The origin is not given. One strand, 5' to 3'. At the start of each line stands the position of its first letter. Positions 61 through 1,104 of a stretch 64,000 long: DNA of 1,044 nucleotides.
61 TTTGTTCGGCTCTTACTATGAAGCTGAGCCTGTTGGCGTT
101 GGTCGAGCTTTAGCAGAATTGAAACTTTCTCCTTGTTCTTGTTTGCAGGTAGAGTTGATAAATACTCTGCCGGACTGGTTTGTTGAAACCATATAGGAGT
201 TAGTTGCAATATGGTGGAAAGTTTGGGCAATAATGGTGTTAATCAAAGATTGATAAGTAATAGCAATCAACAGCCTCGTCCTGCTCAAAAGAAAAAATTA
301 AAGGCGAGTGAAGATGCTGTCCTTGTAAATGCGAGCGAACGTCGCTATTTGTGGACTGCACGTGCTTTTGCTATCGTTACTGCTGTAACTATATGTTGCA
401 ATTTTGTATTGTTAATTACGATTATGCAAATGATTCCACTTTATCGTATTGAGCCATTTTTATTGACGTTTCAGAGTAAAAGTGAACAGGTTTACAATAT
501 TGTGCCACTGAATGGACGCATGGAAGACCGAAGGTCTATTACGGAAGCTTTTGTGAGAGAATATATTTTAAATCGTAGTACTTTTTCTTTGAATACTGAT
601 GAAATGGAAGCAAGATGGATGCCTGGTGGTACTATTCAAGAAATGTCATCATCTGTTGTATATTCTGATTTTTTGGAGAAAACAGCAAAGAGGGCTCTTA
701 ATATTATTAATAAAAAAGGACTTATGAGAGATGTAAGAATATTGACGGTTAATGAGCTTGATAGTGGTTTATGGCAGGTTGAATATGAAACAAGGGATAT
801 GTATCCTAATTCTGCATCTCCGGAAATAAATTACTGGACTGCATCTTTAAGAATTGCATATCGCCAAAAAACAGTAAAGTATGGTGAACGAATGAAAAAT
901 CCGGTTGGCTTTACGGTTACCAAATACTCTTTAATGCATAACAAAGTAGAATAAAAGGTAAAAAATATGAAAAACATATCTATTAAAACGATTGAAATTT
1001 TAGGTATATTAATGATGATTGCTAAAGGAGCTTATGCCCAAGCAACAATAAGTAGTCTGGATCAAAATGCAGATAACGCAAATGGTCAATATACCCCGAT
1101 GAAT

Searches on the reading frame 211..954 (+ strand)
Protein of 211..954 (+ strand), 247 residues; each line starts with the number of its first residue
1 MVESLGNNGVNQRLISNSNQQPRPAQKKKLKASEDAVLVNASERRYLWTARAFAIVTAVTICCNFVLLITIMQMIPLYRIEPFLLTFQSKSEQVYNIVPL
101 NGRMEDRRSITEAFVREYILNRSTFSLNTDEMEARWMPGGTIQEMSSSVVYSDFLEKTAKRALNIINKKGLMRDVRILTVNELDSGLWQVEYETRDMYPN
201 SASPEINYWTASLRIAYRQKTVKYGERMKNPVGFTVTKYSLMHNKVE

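Call 3: search_protein_families(library=pfam, proteins=[window:211-954:+], max_evalue=0.01)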
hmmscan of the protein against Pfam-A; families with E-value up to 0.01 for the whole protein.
window:211-954:+ (247 aa): 1 family
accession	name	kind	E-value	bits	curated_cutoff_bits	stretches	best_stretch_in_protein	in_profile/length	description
PF04335.19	VirB8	-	8.1e-23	81.8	23.2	1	50-240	17-209/213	VirB8 protein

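Call 4: search_protein_families(library=ncbifam, proteins=[window:211-954:+], max_evalue=0.01)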
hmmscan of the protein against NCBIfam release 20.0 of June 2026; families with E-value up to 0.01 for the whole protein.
window:211-954:+ (247 aa): 1 family
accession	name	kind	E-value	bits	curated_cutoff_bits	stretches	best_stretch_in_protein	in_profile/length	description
NF010439.0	PRK13865.1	equivalog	7.3e-12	45.3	188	1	49-243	36-226/237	type IV secretion system protein VirB8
